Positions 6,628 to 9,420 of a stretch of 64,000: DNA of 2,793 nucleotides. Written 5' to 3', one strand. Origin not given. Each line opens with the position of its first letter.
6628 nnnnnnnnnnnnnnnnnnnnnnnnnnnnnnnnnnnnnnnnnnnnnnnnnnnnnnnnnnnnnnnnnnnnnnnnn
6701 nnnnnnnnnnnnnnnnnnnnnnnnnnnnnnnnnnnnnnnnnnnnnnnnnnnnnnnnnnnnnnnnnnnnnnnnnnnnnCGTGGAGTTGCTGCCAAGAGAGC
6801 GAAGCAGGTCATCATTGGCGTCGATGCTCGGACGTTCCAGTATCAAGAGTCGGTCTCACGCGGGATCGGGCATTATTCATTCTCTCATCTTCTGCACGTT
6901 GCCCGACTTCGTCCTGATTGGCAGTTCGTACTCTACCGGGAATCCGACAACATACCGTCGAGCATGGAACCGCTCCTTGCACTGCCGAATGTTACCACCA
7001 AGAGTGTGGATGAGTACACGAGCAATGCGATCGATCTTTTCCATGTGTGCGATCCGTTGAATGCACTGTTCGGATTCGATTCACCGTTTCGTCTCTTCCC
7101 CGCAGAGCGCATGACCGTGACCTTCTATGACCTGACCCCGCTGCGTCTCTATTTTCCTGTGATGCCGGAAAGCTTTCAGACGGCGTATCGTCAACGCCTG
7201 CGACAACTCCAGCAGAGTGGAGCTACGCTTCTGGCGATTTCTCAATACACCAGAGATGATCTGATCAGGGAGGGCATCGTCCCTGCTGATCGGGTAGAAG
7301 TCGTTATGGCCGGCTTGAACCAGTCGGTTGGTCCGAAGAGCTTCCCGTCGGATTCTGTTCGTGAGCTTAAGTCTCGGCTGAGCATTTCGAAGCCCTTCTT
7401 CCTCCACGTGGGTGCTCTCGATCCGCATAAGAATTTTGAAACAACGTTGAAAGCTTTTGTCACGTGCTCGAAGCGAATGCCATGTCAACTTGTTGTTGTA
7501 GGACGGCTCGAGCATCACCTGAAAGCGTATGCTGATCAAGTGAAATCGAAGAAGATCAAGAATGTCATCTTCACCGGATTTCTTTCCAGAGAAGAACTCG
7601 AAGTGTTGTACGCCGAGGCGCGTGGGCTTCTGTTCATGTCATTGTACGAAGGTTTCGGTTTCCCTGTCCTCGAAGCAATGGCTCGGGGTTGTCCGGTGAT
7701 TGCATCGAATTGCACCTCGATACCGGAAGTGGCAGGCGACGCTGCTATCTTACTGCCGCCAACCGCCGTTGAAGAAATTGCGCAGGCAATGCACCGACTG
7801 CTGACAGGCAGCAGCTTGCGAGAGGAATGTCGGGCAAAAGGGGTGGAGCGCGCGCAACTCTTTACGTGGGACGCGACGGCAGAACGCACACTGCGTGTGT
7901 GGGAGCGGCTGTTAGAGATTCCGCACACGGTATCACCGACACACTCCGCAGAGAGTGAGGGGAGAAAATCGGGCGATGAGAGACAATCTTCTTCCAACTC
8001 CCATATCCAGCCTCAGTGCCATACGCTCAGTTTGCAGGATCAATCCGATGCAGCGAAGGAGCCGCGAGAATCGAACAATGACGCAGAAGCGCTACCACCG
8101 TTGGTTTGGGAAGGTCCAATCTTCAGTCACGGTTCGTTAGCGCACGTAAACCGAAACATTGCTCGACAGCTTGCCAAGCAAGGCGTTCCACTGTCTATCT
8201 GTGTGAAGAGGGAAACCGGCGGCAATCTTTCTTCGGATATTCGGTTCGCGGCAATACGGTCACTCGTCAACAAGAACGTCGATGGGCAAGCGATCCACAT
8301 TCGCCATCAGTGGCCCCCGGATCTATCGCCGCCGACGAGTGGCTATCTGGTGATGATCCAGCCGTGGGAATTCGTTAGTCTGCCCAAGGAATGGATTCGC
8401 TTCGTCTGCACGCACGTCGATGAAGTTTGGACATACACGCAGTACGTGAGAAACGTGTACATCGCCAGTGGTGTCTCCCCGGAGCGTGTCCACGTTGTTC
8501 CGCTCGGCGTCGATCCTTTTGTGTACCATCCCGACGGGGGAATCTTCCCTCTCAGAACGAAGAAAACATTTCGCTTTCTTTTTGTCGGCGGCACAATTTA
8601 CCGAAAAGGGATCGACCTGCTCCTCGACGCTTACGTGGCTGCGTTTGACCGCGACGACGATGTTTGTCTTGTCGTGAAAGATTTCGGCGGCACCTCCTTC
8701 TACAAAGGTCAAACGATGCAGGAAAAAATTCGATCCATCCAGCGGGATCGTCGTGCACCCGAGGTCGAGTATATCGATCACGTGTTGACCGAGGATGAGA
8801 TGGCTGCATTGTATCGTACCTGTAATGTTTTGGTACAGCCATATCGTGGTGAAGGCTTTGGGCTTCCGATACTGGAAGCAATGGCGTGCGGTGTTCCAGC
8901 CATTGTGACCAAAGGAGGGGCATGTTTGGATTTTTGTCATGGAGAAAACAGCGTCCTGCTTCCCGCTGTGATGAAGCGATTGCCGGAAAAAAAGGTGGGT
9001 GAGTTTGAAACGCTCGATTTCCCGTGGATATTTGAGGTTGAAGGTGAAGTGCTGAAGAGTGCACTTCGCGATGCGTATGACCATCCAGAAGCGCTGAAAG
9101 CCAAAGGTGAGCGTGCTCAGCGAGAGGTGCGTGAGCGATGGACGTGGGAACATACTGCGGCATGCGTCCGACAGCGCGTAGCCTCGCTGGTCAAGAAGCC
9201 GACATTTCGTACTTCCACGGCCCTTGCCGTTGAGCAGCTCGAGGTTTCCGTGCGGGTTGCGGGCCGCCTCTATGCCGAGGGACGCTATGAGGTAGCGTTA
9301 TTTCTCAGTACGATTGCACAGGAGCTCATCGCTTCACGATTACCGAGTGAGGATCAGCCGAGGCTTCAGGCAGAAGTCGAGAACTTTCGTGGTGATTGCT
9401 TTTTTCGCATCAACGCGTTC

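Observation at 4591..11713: Flagellin-adjacent glyco-modification island built around an 1857-aa five-enzyme megaprotein (MT-GT8-GT2-GT4-GT4-TPR) and a GT2-TPR partner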

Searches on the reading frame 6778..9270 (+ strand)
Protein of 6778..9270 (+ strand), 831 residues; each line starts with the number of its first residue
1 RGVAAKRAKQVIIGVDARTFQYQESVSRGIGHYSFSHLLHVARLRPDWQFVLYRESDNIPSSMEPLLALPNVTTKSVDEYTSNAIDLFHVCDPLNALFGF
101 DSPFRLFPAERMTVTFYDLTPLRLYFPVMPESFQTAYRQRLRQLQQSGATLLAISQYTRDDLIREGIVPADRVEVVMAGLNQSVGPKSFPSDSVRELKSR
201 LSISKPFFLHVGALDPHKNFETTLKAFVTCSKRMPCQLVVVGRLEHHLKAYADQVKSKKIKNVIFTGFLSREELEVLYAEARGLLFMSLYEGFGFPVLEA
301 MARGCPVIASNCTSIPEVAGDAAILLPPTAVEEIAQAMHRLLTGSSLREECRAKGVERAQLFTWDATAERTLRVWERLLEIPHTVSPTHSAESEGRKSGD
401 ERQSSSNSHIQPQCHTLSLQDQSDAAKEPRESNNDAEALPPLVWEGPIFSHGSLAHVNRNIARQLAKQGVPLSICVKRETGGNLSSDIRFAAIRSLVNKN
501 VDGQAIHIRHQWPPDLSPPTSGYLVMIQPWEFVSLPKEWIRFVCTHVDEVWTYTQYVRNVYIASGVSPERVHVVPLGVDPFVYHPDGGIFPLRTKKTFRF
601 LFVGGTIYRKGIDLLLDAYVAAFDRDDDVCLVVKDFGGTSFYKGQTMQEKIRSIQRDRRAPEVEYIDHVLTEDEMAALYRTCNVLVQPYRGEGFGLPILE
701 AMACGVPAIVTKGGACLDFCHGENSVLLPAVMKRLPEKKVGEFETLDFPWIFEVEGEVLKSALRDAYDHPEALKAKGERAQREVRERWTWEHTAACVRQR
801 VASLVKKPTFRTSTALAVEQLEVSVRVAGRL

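Call 30: search_solved_structures(query=window:6778-9270:+, max_evalue=0.00001, show_alignments=0)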
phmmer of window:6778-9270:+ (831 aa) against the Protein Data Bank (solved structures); distinct sequences matched with E-value up to 0.00001: 40.
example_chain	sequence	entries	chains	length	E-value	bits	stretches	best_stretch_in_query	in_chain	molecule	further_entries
7qsg_A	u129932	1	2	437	3.5e-20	75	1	258-379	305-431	D-inositol 3-phosphate glycosyltransferase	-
6kih_A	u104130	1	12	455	1.5e-13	53.1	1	160-378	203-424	Tll1590 protein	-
2f9f_A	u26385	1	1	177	2e-11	46.1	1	197-351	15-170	first mannosyl transferase (wbaZ-1)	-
3fro_A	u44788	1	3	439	1e-10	43.7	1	197-375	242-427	GlgA glycogen synthase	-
2bis_A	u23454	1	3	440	1e-10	43.7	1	197-375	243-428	GLGA GLYCOGEN SYNTHASE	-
3l01_A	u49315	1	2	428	1.6e-10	43.1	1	197-374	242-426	GlgA glycogen synthase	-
5i45_A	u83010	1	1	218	2.2e-10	42.6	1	226-379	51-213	Glycosyl transferases group 1 family protein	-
3c4q_A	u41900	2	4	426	6.4e-10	41.1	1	566-728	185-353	Predicted glycosyltransferases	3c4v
3c48_A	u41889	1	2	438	8.4e-10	40.7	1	566-728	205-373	Predicted glycosyltransferases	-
6tvp_A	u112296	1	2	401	1.4e-08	36.7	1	115-377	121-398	Alpha-maltose-1-phosphate synthase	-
6kp6_A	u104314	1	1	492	3.6e-08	35.3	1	206-371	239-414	Muscarinic acetylcholine receptor M4,GlgA glycogen synthase,Muscarinic acetylcholine recep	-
9m88_C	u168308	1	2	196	6.6e-08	34.4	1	206-354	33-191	Glycogen synthase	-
2bfw_A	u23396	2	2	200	6.8e-08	34.4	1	199-354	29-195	GLGA GLYCOGEN SYNTHASE | PGS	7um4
7w41_A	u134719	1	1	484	1.2e-07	33.6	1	197-366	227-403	Gastrin-releasing peptide receptor,GlgA glycogen synthase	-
5u09_A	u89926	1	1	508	1.6e-07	33.1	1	197-361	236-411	Cannabinoid receptor 1,GlgA glycogen synthase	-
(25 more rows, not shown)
